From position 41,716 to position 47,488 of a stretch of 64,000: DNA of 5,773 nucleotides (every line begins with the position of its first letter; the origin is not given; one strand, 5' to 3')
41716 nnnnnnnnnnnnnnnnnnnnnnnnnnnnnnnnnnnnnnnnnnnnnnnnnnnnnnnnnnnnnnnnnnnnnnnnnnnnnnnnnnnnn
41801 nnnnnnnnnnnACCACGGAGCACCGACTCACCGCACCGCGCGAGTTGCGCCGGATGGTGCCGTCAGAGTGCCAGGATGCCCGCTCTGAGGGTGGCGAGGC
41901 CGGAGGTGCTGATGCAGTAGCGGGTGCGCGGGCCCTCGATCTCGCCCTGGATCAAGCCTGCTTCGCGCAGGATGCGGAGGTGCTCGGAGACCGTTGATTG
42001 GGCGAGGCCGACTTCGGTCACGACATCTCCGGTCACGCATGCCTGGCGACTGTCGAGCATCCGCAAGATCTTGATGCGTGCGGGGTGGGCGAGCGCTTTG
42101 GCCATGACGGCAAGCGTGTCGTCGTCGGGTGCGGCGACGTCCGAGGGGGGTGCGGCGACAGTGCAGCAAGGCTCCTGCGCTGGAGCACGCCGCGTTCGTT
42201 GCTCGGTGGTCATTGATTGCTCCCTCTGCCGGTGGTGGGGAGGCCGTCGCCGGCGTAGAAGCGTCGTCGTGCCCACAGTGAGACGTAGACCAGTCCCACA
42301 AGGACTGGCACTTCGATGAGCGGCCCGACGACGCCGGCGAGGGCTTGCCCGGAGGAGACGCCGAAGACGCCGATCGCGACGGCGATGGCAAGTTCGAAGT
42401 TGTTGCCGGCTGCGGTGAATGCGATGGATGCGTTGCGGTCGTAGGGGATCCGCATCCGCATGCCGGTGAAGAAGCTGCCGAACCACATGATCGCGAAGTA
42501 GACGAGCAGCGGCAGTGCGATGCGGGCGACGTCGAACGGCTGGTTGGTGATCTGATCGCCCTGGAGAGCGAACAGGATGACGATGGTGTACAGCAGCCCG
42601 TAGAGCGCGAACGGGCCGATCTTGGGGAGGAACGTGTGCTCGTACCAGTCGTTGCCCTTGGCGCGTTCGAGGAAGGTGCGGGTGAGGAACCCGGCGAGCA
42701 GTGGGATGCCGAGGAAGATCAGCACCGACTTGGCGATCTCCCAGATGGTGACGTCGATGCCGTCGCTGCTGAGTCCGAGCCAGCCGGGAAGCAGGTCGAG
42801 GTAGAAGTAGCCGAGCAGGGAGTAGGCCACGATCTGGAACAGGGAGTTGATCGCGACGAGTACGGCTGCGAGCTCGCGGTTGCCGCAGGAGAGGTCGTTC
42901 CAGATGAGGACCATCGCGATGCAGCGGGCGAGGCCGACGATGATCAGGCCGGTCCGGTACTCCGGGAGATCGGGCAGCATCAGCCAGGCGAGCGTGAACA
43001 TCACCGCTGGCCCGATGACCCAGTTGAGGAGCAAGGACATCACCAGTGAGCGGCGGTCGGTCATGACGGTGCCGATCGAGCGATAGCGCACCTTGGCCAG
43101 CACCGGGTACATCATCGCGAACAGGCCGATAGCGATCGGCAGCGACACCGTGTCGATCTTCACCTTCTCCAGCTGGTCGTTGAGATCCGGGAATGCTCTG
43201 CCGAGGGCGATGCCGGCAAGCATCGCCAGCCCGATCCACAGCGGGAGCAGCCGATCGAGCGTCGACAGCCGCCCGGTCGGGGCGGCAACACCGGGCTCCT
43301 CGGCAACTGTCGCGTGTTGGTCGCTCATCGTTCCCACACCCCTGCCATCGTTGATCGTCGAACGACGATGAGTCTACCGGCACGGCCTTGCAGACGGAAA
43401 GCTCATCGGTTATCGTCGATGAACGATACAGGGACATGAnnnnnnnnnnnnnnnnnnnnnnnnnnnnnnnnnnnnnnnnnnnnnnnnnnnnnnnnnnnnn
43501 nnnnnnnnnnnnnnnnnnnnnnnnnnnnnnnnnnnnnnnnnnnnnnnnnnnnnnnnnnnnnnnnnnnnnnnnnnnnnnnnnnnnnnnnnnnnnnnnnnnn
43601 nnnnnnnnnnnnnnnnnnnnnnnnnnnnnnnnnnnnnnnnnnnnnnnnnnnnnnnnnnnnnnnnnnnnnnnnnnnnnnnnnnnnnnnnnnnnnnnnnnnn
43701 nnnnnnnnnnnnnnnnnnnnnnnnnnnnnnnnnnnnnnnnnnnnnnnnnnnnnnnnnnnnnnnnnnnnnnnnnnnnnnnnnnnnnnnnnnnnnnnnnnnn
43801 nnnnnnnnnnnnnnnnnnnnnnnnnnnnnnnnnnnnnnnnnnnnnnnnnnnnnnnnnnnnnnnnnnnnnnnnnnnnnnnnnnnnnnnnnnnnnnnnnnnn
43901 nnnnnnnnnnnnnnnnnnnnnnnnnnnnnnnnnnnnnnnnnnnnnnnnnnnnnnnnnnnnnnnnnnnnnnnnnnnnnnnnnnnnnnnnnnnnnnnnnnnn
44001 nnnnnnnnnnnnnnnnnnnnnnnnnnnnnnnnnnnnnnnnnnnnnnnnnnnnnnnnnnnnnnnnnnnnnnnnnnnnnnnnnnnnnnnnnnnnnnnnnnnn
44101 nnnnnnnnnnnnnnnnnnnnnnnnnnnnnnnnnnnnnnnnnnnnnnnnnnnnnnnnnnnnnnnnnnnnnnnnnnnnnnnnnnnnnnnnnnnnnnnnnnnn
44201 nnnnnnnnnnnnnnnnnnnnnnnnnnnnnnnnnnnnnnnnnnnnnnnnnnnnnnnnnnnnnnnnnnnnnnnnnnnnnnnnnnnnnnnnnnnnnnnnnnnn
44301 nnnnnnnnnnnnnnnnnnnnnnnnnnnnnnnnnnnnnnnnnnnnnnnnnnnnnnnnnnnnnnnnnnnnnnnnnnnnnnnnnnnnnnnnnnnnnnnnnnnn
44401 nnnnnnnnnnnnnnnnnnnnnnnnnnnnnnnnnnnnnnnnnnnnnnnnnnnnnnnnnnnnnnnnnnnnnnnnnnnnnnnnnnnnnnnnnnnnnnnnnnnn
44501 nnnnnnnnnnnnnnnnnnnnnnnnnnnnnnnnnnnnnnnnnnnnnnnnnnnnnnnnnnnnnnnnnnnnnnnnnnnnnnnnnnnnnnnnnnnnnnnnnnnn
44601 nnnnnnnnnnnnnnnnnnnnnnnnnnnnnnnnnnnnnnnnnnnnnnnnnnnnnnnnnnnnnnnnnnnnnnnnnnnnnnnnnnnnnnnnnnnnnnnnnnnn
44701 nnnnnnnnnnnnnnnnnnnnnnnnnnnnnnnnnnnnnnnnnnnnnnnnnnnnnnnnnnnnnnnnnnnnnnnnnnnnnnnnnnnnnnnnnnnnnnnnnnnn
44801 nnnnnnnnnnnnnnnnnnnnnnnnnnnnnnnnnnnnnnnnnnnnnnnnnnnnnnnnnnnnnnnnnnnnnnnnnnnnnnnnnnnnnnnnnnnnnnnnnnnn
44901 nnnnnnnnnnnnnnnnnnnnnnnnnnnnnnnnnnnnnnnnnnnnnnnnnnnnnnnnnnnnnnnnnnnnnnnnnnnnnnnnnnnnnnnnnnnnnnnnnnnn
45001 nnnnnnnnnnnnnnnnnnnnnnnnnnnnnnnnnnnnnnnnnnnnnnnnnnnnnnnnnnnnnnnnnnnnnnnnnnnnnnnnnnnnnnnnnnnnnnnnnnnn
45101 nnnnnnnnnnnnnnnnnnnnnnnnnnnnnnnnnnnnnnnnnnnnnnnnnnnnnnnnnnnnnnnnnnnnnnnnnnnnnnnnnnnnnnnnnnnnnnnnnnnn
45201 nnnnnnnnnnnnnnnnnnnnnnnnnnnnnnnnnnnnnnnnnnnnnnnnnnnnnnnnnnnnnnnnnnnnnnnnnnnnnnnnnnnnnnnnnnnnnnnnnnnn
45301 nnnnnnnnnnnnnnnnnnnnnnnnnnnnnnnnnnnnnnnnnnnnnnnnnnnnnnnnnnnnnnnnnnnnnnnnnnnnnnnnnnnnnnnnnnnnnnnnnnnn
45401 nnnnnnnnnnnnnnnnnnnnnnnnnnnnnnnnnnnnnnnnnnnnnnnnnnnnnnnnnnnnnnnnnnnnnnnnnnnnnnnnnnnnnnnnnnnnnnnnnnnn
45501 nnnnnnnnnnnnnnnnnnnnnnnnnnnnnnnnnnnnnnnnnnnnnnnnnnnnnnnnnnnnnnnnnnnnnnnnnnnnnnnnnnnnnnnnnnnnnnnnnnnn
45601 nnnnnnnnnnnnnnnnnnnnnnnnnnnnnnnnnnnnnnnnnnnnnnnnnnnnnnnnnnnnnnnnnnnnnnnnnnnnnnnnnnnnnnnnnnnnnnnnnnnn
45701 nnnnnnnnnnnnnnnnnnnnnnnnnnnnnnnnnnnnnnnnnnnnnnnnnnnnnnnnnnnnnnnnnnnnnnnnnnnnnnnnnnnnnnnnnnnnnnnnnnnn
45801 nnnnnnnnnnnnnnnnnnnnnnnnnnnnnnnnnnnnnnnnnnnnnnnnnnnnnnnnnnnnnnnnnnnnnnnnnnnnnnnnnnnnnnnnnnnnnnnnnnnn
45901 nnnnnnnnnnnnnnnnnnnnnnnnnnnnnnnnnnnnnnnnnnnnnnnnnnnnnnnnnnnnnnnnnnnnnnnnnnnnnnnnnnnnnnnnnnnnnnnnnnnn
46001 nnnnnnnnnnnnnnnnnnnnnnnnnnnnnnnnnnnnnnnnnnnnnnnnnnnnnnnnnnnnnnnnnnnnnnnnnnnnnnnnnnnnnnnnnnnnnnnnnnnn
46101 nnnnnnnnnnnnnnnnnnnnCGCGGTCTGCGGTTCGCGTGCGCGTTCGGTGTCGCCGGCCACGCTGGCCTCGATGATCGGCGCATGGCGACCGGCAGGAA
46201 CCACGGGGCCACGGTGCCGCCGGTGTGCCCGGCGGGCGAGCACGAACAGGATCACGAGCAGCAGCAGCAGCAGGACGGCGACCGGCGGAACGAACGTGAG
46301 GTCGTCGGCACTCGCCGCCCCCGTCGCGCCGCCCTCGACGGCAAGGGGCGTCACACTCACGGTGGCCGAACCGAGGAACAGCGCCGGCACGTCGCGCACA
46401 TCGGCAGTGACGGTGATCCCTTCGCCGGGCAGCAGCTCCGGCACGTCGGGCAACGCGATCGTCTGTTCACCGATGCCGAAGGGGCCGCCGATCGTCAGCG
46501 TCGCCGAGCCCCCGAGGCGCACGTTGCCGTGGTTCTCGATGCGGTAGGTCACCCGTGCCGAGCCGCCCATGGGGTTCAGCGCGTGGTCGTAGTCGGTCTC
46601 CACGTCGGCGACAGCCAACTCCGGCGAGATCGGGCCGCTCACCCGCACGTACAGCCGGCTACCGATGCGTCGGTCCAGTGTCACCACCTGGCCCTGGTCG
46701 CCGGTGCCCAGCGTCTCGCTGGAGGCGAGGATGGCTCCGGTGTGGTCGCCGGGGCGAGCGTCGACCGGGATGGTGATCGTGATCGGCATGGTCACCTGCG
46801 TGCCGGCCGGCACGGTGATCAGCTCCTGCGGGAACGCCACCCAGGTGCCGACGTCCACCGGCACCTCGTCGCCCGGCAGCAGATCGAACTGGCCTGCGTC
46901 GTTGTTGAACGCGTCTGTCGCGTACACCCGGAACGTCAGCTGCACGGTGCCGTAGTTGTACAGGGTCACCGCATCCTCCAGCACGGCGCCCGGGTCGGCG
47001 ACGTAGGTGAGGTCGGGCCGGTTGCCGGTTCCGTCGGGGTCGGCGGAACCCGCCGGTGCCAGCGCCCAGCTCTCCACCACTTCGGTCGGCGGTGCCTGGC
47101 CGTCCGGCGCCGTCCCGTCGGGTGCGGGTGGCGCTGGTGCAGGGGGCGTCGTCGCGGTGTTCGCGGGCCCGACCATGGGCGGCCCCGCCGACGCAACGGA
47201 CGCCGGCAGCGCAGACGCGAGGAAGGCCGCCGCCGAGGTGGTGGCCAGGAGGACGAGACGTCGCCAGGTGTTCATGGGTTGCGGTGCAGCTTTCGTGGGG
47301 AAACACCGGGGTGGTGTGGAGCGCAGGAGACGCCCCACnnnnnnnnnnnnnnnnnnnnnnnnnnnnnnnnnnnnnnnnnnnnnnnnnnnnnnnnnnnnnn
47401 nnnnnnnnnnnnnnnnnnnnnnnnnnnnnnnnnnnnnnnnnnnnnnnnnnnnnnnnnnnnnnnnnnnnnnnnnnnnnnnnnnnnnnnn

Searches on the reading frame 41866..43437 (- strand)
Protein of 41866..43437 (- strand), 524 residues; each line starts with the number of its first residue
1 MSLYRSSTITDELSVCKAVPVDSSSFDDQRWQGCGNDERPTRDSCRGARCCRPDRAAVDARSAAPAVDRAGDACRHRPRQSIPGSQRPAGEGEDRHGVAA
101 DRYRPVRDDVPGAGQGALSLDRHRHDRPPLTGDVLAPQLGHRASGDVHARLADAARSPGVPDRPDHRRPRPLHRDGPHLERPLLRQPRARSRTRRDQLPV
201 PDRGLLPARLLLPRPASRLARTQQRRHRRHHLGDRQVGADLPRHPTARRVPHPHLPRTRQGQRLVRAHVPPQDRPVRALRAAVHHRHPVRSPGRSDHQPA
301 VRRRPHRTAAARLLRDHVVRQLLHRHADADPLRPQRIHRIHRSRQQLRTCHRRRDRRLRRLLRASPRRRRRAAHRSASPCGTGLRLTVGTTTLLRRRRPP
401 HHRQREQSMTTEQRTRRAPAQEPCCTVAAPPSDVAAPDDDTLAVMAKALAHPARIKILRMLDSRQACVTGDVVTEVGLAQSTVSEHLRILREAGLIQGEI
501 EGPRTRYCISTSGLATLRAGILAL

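Call 26: search_protein_families(library=pfam, proteins=[window:41866-43437:-], max_evalue=0.01)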
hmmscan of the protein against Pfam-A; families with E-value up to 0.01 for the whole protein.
window:41866-43437:- (524 aa): 4 families
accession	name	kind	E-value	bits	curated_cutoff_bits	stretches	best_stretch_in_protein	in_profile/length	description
PF01022.26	HTH_5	-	1.1e-12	48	22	1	452-497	2-46/47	Bacterial regulatory protein, arsR family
PF12840.13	HTH_20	-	3.2e-10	40.3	27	1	449-496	1-48/51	Helix-turn-helix domain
PF13412.12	HTH_24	-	0.00045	20.2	21.9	1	454-497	5-48/48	Winged helix-turn-helix DNA-binding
PF01047.28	MarR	-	0.0055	17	24.6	0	453-497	4-48/59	MarR family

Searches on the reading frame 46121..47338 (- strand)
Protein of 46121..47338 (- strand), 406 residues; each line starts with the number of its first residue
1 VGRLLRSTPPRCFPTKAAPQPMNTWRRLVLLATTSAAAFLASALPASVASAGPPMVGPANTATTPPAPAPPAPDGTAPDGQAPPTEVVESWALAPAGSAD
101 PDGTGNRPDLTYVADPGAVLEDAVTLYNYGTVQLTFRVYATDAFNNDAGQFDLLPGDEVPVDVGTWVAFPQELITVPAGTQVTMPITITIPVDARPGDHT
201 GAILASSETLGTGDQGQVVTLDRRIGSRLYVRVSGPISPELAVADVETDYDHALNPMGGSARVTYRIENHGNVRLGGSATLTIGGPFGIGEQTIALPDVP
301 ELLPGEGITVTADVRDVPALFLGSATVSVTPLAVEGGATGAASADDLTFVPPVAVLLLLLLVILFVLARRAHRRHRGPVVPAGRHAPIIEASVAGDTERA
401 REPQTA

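Call 26: search_protein_families(library=pfam, proteins=[window:46121-47338:-], max_evalue=0.01)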
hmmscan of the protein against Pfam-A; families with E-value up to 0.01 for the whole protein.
window:46121-47338:- (406 aa): 2 families
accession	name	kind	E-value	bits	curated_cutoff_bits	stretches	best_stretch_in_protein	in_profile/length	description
PF06030.18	WxLIP_PGBD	-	1.2e-06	29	27.3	1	115-204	24-118/121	WxL Interacting Protein, peptidoglycan binding domain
PF10633.15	NPCBM_assoc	-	0.0074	16.9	24.4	0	170-200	40-70/78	NPCBM-associated, NEW3 domain of alpha-galactosidase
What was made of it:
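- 46118..47338 (-): 406-aa WxLIP-like (DUF916) protein with a C-terminal TM anchor. PF06030 29.0 bits against a cutoff of 27.3 (call 26).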
